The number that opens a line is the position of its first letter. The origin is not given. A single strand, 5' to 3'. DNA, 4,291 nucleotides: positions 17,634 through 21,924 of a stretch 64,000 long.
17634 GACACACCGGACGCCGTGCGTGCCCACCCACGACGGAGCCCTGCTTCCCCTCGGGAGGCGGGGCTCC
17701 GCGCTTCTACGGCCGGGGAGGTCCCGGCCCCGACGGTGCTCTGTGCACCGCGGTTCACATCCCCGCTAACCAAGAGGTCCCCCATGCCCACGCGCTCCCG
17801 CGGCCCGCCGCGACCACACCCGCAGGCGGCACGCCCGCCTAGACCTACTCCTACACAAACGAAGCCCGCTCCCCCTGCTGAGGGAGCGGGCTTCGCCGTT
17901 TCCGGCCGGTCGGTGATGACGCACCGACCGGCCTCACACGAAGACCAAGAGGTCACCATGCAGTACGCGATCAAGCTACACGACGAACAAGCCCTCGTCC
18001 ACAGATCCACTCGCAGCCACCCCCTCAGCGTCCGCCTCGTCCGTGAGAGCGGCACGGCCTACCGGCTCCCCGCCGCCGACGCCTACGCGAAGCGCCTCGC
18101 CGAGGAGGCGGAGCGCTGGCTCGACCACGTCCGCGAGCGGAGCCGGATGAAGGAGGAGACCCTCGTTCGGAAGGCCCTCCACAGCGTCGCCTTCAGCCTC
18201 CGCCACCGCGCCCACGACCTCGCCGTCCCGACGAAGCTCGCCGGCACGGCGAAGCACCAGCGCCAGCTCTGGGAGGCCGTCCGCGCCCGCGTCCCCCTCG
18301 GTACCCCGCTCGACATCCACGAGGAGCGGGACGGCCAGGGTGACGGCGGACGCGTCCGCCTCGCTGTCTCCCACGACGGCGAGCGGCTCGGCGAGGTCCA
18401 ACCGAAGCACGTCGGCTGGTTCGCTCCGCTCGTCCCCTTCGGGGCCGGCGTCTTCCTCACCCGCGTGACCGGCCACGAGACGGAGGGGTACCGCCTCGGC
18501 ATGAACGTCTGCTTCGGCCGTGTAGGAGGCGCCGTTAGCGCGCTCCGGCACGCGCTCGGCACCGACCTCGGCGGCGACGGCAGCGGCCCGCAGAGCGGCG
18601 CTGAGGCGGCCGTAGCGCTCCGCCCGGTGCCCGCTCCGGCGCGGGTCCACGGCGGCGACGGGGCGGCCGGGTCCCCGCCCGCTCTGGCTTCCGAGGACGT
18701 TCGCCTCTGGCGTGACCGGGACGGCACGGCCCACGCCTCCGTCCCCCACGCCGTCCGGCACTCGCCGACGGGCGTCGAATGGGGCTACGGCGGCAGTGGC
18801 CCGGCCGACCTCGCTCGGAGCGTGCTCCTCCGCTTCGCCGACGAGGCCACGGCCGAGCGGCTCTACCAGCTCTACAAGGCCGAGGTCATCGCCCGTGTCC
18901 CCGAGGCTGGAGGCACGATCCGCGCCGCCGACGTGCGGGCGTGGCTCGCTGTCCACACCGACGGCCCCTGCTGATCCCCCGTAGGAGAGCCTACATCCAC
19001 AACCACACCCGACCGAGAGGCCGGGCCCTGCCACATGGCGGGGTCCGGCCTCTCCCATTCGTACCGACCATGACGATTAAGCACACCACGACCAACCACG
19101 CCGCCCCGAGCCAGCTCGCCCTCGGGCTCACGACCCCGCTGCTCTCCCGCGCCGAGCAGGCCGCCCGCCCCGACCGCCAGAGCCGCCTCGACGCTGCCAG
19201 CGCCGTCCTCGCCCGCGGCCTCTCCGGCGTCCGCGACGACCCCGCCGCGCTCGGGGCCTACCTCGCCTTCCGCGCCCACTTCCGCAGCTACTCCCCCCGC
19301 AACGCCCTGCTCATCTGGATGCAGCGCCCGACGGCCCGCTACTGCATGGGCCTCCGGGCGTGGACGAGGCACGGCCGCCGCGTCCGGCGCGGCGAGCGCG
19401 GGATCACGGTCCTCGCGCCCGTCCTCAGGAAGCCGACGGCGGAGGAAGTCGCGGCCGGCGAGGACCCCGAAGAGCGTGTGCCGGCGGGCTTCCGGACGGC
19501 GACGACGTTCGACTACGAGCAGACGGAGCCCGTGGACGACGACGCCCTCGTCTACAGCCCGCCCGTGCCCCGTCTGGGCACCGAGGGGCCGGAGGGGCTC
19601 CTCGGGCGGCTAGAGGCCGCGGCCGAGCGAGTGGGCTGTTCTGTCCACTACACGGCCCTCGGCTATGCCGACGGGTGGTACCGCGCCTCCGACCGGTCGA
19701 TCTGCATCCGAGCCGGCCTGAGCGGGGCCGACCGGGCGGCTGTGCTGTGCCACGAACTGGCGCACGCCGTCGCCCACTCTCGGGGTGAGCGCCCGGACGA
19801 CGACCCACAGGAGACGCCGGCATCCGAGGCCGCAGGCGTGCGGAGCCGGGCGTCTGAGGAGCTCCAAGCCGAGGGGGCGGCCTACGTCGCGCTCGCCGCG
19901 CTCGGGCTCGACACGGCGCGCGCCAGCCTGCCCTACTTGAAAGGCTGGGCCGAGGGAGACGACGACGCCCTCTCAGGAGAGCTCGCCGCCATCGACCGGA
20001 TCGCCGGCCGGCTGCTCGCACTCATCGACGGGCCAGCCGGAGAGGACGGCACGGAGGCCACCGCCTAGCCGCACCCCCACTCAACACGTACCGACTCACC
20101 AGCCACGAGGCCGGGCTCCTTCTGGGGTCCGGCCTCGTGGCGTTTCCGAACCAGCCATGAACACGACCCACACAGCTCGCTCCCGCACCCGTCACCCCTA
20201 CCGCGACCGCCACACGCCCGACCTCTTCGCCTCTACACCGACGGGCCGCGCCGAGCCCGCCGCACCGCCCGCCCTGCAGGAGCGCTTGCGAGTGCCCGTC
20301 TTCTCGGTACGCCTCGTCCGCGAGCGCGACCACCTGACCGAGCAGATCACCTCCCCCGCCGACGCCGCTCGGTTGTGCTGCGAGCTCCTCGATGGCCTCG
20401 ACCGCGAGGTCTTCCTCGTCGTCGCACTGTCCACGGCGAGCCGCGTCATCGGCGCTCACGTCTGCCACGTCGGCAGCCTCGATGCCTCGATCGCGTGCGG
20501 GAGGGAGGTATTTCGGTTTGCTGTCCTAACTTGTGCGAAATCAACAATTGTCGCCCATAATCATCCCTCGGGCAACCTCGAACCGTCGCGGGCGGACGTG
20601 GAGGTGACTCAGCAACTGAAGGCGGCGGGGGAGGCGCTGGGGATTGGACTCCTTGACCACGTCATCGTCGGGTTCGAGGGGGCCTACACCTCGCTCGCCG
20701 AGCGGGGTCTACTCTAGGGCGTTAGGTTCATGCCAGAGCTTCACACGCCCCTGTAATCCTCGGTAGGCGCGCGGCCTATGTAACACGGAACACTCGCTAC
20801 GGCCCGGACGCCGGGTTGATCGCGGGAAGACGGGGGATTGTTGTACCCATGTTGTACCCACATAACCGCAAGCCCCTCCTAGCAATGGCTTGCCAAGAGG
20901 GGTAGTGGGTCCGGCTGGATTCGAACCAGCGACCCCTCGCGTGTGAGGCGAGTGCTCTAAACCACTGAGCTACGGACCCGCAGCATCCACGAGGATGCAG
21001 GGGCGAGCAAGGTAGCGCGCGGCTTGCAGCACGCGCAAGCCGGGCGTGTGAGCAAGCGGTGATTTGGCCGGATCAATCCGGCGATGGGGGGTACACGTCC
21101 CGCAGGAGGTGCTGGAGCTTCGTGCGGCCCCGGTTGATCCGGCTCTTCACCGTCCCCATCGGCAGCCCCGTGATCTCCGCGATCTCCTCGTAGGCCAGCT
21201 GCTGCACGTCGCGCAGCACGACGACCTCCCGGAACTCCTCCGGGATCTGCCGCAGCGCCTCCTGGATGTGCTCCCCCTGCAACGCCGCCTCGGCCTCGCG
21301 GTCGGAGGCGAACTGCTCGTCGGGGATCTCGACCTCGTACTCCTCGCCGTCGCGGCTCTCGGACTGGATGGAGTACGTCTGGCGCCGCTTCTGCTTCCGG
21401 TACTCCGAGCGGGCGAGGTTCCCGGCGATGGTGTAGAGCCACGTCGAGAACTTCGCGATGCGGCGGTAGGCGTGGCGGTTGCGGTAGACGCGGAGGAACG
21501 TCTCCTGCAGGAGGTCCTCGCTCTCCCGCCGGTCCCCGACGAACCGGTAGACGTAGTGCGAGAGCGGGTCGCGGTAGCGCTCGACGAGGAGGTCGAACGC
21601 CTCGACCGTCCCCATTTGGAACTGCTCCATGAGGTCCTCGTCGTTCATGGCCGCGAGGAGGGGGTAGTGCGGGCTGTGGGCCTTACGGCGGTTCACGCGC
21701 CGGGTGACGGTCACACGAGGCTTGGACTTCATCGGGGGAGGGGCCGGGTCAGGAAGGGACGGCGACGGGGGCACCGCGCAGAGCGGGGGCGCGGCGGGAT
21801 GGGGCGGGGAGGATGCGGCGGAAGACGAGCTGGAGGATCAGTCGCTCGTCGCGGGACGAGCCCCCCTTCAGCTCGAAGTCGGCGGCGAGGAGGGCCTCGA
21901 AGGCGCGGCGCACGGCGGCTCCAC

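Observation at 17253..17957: A 700-bp non-coding, hairpin-dense region sits between umuC and the ArdC module, with a duplicated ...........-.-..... motif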

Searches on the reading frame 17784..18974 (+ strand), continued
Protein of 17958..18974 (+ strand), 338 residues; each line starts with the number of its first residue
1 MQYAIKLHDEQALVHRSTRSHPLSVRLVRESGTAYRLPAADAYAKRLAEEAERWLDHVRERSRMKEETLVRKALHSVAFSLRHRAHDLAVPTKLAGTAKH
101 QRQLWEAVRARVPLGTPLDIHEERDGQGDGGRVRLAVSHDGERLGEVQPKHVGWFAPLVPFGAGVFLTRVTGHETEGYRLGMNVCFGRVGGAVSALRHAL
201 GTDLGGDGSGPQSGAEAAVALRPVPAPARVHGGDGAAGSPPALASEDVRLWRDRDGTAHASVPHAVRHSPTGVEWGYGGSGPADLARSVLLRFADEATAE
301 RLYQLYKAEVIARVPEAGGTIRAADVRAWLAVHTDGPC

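Call 28: find_related_loci(query=A2, collection=metagenome_contigs, flank=4000)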
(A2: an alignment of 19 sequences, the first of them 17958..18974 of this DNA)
Query A2 (338 aa) in metagenome_contigs; peptide patterns used: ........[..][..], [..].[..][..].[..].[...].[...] (x = any residue, [..] = any of these).
600 stretches matched a pattern (row limit reached: there are more); 287 encode a relative of the query (tblastn E <= 1e-3); the best 80 are kept; 80 distinct loci.
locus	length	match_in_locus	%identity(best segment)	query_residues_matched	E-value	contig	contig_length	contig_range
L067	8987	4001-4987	49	28-334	2e-80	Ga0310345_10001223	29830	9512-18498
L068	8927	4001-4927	47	10-331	1e-71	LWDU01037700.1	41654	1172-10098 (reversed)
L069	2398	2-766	53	72-338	9e-72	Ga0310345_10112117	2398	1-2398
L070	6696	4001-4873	49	36-330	6e-64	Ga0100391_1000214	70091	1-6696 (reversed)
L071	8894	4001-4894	44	27-331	2e-63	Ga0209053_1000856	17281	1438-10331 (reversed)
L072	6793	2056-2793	45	46-333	2e-57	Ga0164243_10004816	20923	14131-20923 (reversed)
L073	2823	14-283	68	246-335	2e-32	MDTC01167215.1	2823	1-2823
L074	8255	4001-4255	62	245-330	7e-28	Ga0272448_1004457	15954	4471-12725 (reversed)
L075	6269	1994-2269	50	240-330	3e-24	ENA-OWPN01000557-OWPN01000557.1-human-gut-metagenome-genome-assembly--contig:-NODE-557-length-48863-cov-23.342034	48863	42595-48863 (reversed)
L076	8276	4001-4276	50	240-330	4e-24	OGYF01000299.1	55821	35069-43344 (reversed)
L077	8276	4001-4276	50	240-330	3e-24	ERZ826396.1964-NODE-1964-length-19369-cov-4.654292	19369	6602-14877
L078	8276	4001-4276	50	240-330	1e-23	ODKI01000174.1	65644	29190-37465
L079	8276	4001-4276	48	240-330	9e-23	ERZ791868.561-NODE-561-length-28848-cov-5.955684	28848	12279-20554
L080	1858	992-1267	51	247-337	2e-22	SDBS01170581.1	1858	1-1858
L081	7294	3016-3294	52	247-338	4e-22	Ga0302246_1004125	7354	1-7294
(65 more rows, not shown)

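Call 29: find_encoding_contigs(protein=P0007, flank=6000, max_places=1)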
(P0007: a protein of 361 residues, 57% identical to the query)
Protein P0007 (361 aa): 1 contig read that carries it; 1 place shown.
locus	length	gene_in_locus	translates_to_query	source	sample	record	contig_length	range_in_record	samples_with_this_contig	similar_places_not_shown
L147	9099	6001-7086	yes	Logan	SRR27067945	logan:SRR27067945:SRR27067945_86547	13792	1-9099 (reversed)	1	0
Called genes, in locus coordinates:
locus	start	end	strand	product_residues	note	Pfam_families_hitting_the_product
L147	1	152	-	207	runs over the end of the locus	PF00072:Response_reg, PF00196:GerE, PF08281:Sigma70_r4_2 (weak), PF13384:HTH_23 (faint)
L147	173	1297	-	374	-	PF07730:HisKA_3, PF02518:HATPase_c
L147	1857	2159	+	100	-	-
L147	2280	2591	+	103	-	-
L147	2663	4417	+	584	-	PF01734:Patatin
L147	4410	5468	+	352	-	PF00753:Lactamase_B, PF12706:Lactamase_B_2 (weak)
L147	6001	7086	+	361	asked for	PF19663:DUF6166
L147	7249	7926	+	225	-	PF04002:RadC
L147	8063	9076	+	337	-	PF08401:ArdcN, PF06114:Peptidase_M78 (weak)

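Call 30: find_encoding_contigs(protein=P0013, flank=6000, max_places=1)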
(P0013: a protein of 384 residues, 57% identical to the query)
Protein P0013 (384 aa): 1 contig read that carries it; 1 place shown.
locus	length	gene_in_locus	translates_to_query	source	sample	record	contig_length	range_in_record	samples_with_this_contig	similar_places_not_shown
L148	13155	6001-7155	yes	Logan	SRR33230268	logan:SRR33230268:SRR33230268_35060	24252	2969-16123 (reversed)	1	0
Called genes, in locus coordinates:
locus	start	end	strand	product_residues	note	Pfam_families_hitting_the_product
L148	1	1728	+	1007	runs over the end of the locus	PF06634:DUF1156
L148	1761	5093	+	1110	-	PF04465:DUF499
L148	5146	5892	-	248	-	-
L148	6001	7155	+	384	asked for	PF19663:DUF6166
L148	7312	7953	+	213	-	PF04002:RadC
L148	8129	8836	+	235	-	PF13392:HNH_3, PF00847:AP2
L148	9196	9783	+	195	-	-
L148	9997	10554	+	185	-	-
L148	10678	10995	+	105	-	-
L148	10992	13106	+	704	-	-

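Call 31: find_encoding_contigs(protein=P0014, flank=6000, max_places=1)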
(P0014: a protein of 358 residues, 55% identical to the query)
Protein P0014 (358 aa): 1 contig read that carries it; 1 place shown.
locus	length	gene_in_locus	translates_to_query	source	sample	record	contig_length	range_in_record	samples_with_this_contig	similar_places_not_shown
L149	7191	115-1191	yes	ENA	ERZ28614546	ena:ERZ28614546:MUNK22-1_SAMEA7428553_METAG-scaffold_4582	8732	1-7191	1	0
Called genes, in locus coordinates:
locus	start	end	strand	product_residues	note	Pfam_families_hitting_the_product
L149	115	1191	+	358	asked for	PF19663:DUF6166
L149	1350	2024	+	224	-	PF04002:RadC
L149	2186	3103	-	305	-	-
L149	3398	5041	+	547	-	-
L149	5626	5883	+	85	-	-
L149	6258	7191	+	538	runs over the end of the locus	-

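Call 32: find_encoding_contigs(protein=P0011, flank=6000, max_places=1)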
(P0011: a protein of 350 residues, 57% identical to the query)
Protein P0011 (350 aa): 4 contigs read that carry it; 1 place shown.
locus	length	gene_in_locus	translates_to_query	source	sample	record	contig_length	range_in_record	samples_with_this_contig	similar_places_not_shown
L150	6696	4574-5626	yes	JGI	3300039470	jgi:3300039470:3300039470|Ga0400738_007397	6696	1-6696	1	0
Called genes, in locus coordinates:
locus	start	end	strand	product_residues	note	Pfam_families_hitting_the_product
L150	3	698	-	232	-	?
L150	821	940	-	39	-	-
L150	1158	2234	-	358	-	PF02518:HATPase_c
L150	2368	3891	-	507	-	PF00154:RecA_N (faint), PF03796:DnaB_C (faint), PF05625:PAXNEB (faint), PF06745:ATPase, PF13481:AAA_25, PF13481:AAA_25, PF06745:ATPase, PF13191:AAA_16 (weak), +11 more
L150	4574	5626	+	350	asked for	PF19663:DUF6166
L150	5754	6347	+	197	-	PF04002:RadC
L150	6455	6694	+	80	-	?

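Call 42: find_related_loci(query=A2, collection=viral_contigs, flank=5000)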
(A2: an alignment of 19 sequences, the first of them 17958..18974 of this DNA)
Query A2 (338 aa) in viral_contigs; peptide patterns used: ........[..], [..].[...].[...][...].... (x = any residue, [..] = any of these).
191 stretches matched a pattern; 168 encode a relative of the query (tblastn E <= 1e-3); the best 80 are kept; 80 distinct loci.
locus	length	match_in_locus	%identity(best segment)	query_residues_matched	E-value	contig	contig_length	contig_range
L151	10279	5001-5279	56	242-333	1e-28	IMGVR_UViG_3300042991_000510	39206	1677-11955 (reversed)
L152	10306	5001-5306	41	221-335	1e-24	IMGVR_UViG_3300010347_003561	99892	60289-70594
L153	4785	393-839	42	203-336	5e-24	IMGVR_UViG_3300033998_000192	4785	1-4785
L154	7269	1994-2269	50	240-330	6e-24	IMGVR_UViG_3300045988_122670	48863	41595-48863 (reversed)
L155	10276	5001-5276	50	240-330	7e-24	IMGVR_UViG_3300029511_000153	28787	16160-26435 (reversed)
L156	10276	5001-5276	50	240-330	1e-23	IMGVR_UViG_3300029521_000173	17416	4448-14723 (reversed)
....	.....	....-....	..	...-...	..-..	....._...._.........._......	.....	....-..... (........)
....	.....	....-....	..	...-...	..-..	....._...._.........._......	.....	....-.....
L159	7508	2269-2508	55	255-333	1e-22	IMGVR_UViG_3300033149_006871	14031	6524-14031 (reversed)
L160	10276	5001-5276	49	240-330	3e-22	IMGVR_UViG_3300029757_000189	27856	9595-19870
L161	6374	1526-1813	48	239-333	4e-22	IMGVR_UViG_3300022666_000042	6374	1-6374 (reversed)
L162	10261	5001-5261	49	248-335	5e-22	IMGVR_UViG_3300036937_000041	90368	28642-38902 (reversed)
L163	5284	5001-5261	53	246-332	2e-21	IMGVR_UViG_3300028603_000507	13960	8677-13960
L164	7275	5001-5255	55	247-330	2e-21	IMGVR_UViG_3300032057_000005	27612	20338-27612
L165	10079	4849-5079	53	255-330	2e-20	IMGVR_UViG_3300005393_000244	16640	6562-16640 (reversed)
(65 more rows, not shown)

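Call 44: find_encoding_contigs(protein=P0009, flank=3000, max_places=2)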
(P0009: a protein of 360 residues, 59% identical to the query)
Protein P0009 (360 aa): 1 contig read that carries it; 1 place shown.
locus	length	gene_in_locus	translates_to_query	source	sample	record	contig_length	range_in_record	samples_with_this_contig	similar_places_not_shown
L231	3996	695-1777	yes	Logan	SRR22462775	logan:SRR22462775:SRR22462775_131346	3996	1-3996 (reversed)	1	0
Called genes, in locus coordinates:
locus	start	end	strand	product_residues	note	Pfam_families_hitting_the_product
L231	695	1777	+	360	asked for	PF19663:DUF6166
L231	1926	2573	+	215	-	PF04002:RadC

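Call 45: find_encoding_contigs(protein=P0003, flank=3000, max_places=2)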
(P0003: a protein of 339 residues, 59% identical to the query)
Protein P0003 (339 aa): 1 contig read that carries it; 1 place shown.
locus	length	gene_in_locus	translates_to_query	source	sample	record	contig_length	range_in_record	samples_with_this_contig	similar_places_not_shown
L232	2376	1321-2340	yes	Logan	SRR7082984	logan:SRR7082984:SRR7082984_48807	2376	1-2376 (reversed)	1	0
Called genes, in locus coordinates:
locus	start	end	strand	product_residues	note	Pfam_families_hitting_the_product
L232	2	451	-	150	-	?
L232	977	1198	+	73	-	-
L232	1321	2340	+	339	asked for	PF19663:DUF6166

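Call 77: search_protein_families(library=phrogs, proteins=[window:17958-18974:+, L064:9231-9752:+, L064:8662-8970:+, L232:977-1198:+], max_evalue=0.001)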
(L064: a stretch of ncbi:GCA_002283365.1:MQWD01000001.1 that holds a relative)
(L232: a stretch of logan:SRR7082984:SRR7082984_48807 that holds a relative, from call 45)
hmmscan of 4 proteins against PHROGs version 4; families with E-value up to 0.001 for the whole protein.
window:17958-18974:+ (338 aa): 0 families

L064:9231-9752:+ (173 aa): 0 families

L064:8662-8970:+ (102 aa): 0 families

L232:977-1198:+ (73 aa): 0 families

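Call 82: search_dna_similar(query=window:17958-18974:+, collection=plasmids, mode=protein, max_evalue=0.00001, max_rows=15)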
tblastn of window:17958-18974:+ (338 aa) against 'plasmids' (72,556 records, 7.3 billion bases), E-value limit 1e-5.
Records with a match: 9; places in all: 9; records where one place covers at least 80% of the query: 0.
Best place of each record, by identity: <60% 9.
By first word of the organism name: Mycobacterium 3; Hymenobacter 1; Fibrella 1; Peribacillus 1; halophilic 1; Natronomonas 1; Halorubrum 1.
By predicted mobility (MOB-suite, as given by PLSDB): non-mobilizable 6; mobilizable 3.
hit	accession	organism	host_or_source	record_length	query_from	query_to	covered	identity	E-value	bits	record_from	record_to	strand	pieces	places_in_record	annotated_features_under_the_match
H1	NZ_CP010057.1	Hymenobacter sp. DG25B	single cell,soil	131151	241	332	27%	49.5%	7e-15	83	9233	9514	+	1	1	DUF6166 domain-containing protein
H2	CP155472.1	Fibrella sp. ES10-3-2-2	single cell,soil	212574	231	333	30%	36.2%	5e-7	59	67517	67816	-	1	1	DUF6166 domain-containing protein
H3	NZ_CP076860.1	Mycobacterium avium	Homo sapiens,sputum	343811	255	331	23%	38.4%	2e-6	57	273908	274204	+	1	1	DUF6166 domain-containing protein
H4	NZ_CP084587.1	Mycobacterium intracellulare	water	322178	262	326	19%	44.9%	9e-6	55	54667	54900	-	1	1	DUF6166 domain-containing protein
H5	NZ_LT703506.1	Mycobacterium intracellulare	natural / free-living,environmental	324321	262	326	19%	44.9%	9e-6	55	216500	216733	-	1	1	DUF6166 domain-containing protein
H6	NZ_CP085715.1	Peribacillus asahii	single cell,soil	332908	247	335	26%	32.6%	3e-10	69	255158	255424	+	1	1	DUF6166 domain-containing protein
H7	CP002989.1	halophilic archaeon DL31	-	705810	266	335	21%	41.3%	4e-6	56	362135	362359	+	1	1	hypothetical protein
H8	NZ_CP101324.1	Natronomonas gomsonensis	cell culture,sediment of a solar saltern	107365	266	314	14%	52.0%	6e-6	56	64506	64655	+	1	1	DUF6166 domain-containing protein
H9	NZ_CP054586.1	Halorubrum sp. CBA1229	solar salt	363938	266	314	14%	52.0%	6e-6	56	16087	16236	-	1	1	DUF6166 domain-containing protein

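Call 83: get_annotated_region(hit=H1, flank=8000)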
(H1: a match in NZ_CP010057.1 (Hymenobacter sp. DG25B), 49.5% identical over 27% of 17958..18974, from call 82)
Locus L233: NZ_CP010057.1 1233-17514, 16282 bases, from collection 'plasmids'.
description: Hymenobacter sp. DG25B plasmid unnamed, complete sequence
organism: Hymenobacter sp. DG25B (NCBI taxid 1385664)
taxonomy: Bacteria; Bacteroidota; Cytophagia; Cytophagales; Hymenobacteraceae; Hymenobacter; Hymenobacter sp. DG25B
host: -; source: single cell,soil; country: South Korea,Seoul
typing (MOB-suite, as given by PLSDB): non-mobilizable; replicon rep_cluster_1105
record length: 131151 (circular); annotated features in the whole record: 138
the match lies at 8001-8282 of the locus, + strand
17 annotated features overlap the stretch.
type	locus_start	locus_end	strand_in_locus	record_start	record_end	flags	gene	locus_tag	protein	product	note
CDS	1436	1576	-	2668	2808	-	-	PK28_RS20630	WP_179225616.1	hypothetical protein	-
CDS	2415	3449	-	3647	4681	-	-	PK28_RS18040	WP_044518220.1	ATP-binding protein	-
CDS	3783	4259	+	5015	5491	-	umuD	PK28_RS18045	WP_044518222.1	translesion error-prone DNA polymerase V autoproteolytic subunit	-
CDS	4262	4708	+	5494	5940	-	-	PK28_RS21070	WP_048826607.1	hypothetical protein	-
CDS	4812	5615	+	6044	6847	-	-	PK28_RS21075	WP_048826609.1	DUF4113 domain-containing protein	-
CDS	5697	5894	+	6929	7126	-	-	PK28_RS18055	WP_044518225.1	hypothetical protein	-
CDS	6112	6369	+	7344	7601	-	-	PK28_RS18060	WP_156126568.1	hypothetical protein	-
CDS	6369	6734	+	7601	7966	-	-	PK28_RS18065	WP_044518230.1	hypothetical protein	-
CDS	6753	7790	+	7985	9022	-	-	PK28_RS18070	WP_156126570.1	competence protein CoiA family protein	-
CDS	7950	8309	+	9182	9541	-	-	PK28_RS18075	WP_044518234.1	DUF6166 domain-containing protein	-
CDS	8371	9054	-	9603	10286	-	-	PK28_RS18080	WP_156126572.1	hypothetical protein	-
CDS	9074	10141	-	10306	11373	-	-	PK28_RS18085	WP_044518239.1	SIR2 family protein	-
CDS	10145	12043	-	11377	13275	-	-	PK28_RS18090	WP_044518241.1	Piwi domain-containing protein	-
CDS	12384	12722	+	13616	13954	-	-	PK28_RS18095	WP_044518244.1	hypothetical protein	-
CDS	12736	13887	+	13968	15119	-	-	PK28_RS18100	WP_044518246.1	hypothetical protein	-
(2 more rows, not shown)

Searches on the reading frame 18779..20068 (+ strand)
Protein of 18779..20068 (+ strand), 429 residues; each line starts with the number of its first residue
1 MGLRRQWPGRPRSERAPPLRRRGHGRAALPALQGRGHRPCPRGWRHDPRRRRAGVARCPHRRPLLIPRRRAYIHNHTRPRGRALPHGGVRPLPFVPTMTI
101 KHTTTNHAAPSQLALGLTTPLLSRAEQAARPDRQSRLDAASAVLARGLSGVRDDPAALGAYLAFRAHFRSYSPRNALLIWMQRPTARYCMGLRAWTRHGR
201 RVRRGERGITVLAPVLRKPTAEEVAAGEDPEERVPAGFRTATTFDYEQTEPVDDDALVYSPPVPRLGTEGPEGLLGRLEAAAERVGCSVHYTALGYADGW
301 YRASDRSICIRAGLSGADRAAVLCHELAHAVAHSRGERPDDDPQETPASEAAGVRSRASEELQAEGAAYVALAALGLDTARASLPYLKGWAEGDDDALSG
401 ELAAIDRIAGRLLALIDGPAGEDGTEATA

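Call 7: search_protein_families(library=pfam, proteins=[window:18779-20068:+], max_evalue=0.01)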
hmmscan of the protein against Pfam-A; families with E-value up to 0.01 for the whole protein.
window:18779-20068:+ (429 aa): 4 families
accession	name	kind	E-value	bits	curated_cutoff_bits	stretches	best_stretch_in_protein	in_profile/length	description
PF08401.16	ArdcN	-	6.7e-09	36.4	22.6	1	163-241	36-120/123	N-terminal domain of anti-restriction factor ArdC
PF20573.4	DUF6782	-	1.3e-07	31.6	27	1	278-347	48-116/241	Putative metallopeptidase family (DUF6782)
PF06114.19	Peptidase_M78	-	1.8e-06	28.2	22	1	282-352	1-79/123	IrrE N-terminal-like domain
PF18818.7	MPTase-PolyVal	-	0.00056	20.4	27.5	1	320-391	45-110/126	Zincin-like metallopeptidase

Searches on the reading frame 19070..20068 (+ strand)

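Call 77: search_protein_families(library=phrogs, proteins=[window:19070-20068:+], max_evalue=0.001)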
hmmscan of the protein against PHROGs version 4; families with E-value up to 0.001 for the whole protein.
window:19070-20068:+ (332 aa): 2 families
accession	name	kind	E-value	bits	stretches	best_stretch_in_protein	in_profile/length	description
phrog_7245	-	moron, auxiliary metabolic gene and host takeover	1.7e-17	64.6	1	65-295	44-278/324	anti-restriction protein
phrog_87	-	other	1.4e-05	26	1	181-267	43-119/227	metallo-protease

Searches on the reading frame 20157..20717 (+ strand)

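Call 7: search_protein_families(library=pfam, proteins=[window:20157-20717:+], max_evalue=0.01)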
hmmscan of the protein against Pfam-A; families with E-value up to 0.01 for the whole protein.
window:20157-20717:+ (186 aa): 1 family
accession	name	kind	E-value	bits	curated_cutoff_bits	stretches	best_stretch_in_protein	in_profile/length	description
PF04002.20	RadC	-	3.7e-36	124.1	22.1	1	64-185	1-121/121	RadC-like JAB domain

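Call 77: search_protein_families(library=phrogs, proteins=[window:20157-20717:+], max_evalue=0.001)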
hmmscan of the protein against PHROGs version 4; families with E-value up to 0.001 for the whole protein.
window:20157-20717:+ (186 aa): 1 family
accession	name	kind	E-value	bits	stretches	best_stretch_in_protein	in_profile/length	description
phrog_10276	-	DNA, RNA and nucleotide metabolism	1.7e-32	113.6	1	46-185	9-152/153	DNA repair protein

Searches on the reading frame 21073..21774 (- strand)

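Call 7: search_protein_families(library=pfam, proteins=[window:21073-21774:-], max_evalue=0.01)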
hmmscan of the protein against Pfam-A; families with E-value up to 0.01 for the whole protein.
window:21073-21774:- (233 aa): 4 families
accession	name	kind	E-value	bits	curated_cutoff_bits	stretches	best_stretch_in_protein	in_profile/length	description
PF04542.20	Sigma70_r2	-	2.1e-19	69.5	24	1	63-131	1-71/71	Sigma-70 region 2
PF08281.18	Sigma70_r4_2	-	2.9e-15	56.1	25.7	1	170-220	4-54/54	Sigma-70, region 4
PF04545.22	Sigma70_r4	-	3.9e-11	42.7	24.1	1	173-222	1-50/50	Sigma-70, region 4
PF07638.17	Sigma70_ECF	-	1.7e-06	28.5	21.1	1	47-225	6-184/185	ECF sigma factor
